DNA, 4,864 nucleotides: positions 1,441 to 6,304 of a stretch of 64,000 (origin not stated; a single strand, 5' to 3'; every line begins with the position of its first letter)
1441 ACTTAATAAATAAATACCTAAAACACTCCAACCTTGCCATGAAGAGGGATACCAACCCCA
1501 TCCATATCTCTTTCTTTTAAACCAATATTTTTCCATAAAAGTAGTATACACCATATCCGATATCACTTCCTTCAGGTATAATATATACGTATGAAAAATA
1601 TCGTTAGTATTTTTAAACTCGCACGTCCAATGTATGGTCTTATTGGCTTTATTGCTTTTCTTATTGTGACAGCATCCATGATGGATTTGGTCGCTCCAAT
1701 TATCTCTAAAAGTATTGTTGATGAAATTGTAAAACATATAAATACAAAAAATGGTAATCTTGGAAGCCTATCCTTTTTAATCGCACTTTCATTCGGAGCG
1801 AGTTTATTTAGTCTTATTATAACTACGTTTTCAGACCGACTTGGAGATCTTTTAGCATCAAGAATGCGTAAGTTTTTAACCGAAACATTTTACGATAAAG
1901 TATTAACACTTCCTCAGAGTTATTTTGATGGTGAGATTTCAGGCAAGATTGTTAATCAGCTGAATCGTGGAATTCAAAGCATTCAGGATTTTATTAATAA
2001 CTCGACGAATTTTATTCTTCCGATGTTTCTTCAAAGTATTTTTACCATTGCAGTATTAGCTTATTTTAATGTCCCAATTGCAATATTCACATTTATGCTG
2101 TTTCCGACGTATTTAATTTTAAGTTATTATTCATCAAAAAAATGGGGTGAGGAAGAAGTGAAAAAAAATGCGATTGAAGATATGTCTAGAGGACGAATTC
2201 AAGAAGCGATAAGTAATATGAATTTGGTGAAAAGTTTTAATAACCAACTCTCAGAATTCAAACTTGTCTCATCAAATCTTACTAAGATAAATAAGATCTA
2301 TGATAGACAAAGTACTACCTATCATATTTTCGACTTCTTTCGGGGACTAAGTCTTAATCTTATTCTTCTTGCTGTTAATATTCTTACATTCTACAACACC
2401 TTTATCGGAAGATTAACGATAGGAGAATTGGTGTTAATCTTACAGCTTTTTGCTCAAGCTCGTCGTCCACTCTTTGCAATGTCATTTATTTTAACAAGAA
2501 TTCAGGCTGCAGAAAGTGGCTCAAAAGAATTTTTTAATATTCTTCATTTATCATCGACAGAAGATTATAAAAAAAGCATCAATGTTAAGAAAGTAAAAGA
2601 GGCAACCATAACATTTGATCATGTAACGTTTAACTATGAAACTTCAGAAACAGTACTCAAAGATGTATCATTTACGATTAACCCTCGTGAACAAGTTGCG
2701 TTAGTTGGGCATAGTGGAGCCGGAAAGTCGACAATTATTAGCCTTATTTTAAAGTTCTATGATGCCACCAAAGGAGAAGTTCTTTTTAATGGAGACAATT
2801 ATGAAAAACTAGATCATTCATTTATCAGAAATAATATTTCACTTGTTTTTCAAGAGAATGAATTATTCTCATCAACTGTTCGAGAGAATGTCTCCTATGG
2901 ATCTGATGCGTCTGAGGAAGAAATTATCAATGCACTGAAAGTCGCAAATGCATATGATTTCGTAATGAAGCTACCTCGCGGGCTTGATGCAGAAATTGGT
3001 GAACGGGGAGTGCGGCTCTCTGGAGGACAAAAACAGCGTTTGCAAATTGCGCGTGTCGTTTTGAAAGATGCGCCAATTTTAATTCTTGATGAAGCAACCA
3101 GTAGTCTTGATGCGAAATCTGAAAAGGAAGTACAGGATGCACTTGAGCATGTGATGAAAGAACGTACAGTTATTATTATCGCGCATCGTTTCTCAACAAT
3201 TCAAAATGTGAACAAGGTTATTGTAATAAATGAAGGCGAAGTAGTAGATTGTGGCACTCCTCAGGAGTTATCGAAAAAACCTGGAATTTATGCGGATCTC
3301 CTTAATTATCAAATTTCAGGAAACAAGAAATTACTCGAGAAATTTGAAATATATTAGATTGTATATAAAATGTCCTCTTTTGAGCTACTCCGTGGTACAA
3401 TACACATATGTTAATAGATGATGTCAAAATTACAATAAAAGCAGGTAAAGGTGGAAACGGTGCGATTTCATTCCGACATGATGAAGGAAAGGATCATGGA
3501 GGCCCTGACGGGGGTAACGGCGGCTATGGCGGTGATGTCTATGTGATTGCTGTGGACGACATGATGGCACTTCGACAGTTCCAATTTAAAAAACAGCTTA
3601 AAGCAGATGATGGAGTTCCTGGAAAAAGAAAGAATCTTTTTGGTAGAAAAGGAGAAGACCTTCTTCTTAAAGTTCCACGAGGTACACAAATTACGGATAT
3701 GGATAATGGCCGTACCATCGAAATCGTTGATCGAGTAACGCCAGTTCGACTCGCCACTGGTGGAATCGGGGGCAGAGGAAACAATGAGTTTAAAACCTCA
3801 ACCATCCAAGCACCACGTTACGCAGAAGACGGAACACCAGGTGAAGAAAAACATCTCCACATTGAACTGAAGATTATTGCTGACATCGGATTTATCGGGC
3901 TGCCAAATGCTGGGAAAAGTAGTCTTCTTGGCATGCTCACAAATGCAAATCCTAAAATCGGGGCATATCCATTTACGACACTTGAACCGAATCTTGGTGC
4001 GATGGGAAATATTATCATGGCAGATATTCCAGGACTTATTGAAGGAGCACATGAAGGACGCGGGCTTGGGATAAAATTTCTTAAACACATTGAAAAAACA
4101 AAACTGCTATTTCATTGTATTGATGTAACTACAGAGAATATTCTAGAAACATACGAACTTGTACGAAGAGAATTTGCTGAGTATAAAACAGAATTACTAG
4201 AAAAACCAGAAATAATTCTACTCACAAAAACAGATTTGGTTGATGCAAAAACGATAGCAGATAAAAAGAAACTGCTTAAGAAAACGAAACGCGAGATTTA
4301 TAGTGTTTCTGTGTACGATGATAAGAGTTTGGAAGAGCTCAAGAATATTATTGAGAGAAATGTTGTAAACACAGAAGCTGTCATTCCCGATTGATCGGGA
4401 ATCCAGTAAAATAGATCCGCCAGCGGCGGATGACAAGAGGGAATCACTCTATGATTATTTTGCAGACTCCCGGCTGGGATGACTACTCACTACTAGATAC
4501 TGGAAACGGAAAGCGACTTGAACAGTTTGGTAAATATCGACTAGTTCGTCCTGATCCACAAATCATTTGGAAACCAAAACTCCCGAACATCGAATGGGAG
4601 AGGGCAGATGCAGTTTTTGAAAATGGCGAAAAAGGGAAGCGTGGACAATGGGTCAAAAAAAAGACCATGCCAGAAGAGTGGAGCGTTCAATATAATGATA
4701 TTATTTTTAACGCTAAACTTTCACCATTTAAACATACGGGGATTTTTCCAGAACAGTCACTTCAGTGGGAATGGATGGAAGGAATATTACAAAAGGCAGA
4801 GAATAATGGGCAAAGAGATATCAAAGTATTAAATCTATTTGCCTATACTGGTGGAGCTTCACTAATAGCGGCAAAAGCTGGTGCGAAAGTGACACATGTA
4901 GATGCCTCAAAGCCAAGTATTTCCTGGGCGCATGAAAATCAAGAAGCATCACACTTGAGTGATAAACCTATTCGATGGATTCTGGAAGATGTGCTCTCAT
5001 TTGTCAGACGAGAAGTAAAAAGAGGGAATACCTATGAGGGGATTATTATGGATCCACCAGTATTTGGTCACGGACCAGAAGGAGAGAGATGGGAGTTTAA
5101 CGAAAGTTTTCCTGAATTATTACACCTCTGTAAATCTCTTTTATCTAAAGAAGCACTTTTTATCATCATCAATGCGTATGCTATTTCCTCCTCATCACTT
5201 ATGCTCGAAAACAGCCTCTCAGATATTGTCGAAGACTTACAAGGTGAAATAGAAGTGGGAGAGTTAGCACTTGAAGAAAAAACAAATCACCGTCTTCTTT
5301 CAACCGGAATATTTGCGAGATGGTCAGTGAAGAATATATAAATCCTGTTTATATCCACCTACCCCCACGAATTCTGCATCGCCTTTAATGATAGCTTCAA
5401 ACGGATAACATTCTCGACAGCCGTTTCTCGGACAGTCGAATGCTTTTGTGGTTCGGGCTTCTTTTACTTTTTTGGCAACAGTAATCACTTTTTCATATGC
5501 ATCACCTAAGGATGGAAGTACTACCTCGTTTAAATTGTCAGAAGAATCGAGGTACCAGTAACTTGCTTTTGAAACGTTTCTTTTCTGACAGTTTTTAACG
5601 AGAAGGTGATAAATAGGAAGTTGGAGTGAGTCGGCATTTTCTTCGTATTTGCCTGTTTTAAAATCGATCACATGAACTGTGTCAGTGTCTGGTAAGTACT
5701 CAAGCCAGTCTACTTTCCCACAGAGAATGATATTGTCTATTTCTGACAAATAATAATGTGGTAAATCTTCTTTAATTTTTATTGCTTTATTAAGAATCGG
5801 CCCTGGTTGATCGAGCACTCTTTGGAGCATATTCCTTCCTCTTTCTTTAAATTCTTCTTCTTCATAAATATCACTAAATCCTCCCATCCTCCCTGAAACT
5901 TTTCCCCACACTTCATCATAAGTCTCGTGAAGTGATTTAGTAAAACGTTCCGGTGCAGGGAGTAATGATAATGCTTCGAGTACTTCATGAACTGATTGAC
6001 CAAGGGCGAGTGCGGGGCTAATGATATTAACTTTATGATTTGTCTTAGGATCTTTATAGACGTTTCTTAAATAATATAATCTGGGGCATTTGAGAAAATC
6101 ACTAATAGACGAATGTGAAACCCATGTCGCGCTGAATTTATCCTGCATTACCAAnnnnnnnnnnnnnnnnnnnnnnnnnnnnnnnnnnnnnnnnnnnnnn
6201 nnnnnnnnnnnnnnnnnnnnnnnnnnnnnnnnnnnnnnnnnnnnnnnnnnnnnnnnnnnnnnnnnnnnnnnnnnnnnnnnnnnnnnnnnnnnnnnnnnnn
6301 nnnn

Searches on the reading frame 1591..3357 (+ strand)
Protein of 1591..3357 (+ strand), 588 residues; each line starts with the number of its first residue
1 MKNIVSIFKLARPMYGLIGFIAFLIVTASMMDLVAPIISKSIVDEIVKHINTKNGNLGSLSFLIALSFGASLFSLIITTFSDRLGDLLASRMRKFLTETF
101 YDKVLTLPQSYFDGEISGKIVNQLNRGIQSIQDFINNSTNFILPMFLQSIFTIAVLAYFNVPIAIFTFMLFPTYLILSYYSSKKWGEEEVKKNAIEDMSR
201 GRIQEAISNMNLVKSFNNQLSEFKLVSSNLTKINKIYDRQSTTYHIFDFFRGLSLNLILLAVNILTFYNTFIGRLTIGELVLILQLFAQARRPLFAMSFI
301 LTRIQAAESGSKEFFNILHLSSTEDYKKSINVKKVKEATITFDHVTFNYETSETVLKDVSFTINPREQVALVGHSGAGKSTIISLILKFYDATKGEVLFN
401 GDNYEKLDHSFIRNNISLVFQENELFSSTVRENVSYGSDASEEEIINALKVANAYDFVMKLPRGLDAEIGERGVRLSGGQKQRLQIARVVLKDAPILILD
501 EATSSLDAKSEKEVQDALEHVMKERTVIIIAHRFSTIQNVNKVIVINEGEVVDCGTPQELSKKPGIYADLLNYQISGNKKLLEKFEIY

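Call 7: search_protein_families(library=pfam, proteins=[window:1591-3357:+], max_evalue=0.001)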
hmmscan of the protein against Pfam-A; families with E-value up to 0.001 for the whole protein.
window:1591-3357:+ (588 aa): 5 families
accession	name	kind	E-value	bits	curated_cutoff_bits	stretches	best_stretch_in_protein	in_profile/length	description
PF00005.33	ABC_tran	-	3.6e-34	118.7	25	1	356-504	1-137/137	ABC transporter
PF00664.28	ABC_membrane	-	1.3e-27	97.6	28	1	19-293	2-273/274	ABC transporter transmembrane region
PF02463.25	SMC_N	-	1.8e-08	34.5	40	1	368-547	26-212/220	RecF/RecN/SMC N terminal domain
PF03193.22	RsgA_GTPase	-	0.00025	21.4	30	1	325-389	65-129/174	RsgA GTPase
PF13555.12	AAA_29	-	0.00059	20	27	0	358-383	14-39/61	P-loop containing region of AAA domain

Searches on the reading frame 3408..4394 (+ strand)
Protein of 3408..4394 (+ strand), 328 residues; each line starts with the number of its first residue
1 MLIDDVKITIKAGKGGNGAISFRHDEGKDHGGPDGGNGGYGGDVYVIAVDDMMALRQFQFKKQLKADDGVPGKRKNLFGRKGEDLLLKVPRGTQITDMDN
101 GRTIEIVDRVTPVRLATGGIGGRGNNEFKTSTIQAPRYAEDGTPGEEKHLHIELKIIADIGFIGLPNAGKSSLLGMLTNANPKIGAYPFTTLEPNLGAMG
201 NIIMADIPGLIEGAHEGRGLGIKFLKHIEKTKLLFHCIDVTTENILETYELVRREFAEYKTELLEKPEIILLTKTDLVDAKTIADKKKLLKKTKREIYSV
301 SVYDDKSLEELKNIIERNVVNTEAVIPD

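Call 76: search_protein_families(library=pfam, proteins=[window:3408-4394:+], max_evalue=0.001)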
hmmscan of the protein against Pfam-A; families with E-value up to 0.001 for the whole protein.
window:3408-4394:+ (328 aa): 4 families
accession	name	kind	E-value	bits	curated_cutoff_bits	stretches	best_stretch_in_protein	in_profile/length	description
PF01018.28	GTP1_OBG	-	6.3e-48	162.8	27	1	3-156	1-155/155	GTP1/OBG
PF01926.29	MMR_HSR1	-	1.3e-23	83.7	21.9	1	160-274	2-113/113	50S ribosome-binding GTPase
PF02421.24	FeoB_N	-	3.4e-09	36.8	27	1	160-313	3-154/156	Ferrous iron transport protein B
PF10662.15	PduV-EutP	-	0.00048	20.4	21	0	245-316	69-142/143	Ethanolamine utilisation - propanediol utilisation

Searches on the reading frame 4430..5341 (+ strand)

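Call 76: search_protein_families(library=pfam, proteins=[window:4430-5341:+], max_evalue=0.001)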
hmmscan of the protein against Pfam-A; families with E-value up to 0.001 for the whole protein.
window:4430-5341:+ (303 aa): 2 families
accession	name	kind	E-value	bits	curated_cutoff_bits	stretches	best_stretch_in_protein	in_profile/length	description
PF10672.15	Methyltrans_SAM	-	2.7e-10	40.4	27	1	81-258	83-249/286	S-adenosylmethionine-dependent methyltransferase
PF03602.21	Cons_hypoth95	-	0.00071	19.7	24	1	129-210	41-122/182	Conserved hypothetical protein 95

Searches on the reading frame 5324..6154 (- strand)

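Call 76: search_protein_families(library=pfam, proteins=[window:5324-6154:-], max_evalue=0.001)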
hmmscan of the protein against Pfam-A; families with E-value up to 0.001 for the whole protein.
window:5324-6154:- (276 aa): 1 family
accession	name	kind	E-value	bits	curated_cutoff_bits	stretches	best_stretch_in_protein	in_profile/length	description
PF12705.13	PDDEXK_1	-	8.3e-20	72.2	22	1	12-249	2-240/247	PD-(D/E)XK nuclease superfamily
